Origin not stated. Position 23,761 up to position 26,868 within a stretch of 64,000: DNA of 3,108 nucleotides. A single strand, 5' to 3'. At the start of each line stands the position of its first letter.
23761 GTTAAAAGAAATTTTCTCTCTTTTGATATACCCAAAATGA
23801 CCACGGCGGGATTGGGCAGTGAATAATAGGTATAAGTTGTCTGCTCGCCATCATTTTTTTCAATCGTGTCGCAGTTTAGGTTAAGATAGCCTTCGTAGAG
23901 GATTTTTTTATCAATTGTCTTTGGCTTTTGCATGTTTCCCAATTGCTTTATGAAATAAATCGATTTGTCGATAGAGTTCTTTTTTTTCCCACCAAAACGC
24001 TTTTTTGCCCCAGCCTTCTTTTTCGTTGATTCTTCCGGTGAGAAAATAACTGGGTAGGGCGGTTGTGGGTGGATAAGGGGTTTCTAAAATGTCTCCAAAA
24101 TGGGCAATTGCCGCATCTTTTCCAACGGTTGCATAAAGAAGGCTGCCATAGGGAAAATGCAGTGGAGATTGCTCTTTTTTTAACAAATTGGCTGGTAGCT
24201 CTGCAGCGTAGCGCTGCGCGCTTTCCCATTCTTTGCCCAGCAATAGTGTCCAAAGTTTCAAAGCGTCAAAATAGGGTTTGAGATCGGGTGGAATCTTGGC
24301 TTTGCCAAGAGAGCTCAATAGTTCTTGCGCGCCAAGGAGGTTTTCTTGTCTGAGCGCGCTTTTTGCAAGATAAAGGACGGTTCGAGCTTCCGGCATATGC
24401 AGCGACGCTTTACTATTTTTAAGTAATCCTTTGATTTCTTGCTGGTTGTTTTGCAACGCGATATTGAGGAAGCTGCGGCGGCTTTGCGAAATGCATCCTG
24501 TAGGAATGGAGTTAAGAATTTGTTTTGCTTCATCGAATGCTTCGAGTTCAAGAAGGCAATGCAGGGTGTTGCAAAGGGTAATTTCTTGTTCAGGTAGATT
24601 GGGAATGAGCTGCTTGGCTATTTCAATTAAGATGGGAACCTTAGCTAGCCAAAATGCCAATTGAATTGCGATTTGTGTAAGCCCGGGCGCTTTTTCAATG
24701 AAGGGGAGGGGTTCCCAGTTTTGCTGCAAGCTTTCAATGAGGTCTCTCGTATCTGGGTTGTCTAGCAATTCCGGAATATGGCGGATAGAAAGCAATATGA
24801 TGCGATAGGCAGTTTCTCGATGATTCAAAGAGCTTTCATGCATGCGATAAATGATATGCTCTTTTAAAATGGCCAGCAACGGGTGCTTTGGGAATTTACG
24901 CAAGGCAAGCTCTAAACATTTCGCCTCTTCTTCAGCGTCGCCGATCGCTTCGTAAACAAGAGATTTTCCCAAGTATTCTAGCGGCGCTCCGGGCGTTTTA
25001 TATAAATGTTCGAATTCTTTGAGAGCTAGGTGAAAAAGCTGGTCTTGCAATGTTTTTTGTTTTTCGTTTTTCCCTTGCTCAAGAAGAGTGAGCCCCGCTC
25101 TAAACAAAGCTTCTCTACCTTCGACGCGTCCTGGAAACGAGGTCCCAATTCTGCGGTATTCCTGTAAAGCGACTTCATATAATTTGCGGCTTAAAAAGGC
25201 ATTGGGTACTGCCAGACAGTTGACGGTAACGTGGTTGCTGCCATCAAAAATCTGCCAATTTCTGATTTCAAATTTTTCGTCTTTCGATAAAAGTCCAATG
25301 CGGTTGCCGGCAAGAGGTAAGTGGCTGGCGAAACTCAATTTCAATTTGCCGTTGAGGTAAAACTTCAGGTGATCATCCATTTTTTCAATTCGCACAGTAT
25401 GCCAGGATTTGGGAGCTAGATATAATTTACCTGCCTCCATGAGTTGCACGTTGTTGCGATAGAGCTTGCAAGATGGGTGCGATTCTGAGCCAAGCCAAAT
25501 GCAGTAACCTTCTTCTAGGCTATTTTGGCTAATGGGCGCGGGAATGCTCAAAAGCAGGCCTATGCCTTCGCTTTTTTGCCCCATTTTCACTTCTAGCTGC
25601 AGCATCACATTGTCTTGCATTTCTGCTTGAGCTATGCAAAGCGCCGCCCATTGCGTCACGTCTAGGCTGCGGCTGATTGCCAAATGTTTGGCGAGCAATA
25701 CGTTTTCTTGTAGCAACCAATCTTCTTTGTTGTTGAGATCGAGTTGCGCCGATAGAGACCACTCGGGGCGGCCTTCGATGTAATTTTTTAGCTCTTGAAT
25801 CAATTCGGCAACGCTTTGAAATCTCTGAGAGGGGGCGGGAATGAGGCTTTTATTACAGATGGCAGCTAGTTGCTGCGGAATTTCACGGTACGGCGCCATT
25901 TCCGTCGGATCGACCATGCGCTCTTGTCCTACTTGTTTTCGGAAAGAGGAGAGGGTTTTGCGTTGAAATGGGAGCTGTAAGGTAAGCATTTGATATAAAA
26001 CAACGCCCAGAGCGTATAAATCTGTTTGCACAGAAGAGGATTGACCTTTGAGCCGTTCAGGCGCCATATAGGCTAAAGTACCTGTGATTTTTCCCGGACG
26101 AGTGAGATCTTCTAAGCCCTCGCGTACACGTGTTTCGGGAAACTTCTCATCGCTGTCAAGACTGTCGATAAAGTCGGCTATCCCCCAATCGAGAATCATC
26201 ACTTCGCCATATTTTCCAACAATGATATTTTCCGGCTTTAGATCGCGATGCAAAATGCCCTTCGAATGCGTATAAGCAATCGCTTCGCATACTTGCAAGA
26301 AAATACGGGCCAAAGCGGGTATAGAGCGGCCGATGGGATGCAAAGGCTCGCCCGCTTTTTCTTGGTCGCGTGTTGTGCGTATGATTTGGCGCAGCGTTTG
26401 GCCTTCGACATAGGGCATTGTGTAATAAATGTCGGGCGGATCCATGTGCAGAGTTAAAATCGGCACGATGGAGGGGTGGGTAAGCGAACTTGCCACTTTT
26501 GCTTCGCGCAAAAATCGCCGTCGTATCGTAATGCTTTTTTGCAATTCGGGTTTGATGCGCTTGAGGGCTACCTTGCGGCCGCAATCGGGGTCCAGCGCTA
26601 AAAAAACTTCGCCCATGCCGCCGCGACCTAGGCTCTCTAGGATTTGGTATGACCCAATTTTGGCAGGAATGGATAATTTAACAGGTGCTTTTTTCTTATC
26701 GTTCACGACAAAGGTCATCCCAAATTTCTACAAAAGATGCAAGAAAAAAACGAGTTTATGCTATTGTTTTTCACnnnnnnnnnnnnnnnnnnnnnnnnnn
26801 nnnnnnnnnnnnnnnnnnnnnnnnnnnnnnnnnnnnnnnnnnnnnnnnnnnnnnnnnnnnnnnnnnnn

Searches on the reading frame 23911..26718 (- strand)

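Call 56: search_protein_families(library=pfam, proteins=[window:23911-26718:-], max_evalue=0.001)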
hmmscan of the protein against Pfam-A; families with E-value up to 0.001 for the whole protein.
window:23911-26718:- (935 aa): 5 families
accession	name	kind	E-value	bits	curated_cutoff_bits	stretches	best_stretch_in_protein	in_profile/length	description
PF00069.31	Pkinase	-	1.3e-47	162.8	31.7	1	24-303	1-254/263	Protein kinase domain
PF07714.23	PK_Tyr_Ser-Thr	-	2.3e-27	96.4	23.1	1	26-300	3-249/258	Protein tyrosine and serine/threonine kinase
PF14531.12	Kinase-like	-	2.1e-06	27.6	25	1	137-255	148-255/289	Kinase-like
PF01636.29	APH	-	3.7e-05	24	23.2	0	150-184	165-200/239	Phosphotransferase enzyme family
PF06439.18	3keto-disac_hyd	-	0.00046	20.7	26.8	1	366-490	50-186/187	3-keto-disaccharide hydrolase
